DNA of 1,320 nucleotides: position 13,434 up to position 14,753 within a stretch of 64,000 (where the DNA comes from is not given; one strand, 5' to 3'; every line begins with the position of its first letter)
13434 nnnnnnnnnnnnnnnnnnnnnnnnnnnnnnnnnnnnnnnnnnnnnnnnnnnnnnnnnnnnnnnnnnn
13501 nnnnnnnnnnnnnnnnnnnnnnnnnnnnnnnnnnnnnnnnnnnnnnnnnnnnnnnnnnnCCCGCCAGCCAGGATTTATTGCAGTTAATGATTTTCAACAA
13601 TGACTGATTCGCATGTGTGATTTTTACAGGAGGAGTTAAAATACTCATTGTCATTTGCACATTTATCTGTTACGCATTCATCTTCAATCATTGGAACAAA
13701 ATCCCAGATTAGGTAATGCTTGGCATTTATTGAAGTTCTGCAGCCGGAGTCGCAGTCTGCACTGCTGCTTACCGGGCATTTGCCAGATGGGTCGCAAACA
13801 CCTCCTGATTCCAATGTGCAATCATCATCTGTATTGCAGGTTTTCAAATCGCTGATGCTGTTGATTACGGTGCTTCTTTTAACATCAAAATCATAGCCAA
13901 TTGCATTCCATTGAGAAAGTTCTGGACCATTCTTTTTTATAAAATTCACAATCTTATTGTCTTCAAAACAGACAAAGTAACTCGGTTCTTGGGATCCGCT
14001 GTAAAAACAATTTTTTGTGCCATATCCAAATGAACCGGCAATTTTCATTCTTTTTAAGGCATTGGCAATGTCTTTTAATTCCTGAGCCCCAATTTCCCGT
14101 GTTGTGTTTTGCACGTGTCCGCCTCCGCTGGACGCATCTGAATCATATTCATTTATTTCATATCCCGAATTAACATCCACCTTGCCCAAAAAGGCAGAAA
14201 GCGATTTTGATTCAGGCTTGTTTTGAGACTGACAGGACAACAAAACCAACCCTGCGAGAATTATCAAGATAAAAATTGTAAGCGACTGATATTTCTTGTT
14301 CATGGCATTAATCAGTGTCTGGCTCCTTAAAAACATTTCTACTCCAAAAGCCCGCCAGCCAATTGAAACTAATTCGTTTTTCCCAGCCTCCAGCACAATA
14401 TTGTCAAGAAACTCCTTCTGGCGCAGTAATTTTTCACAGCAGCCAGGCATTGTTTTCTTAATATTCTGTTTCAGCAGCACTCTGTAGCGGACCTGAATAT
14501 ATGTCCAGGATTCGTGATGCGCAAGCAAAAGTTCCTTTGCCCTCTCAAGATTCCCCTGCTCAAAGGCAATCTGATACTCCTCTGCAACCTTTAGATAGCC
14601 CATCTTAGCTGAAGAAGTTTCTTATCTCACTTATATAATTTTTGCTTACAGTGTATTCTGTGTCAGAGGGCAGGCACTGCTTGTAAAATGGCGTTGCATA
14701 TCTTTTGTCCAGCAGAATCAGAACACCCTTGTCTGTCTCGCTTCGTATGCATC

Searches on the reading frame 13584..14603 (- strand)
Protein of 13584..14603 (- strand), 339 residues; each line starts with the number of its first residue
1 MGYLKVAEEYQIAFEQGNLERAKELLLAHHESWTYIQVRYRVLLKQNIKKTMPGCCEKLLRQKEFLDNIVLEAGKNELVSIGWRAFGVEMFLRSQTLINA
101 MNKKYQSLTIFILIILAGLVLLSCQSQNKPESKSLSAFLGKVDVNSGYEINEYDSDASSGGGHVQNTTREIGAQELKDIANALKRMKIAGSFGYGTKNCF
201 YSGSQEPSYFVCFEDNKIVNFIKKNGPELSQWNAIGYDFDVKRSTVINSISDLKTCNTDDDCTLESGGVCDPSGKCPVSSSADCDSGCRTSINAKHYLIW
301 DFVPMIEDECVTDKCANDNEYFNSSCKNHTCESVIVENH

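Call 85: find_encoding_contigs(protein=window:13584-14603:-, flank=4000, max_places=5)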
Protein window:13584-14603:- (339 aa): no gene with exactly this product is on record in the collection.
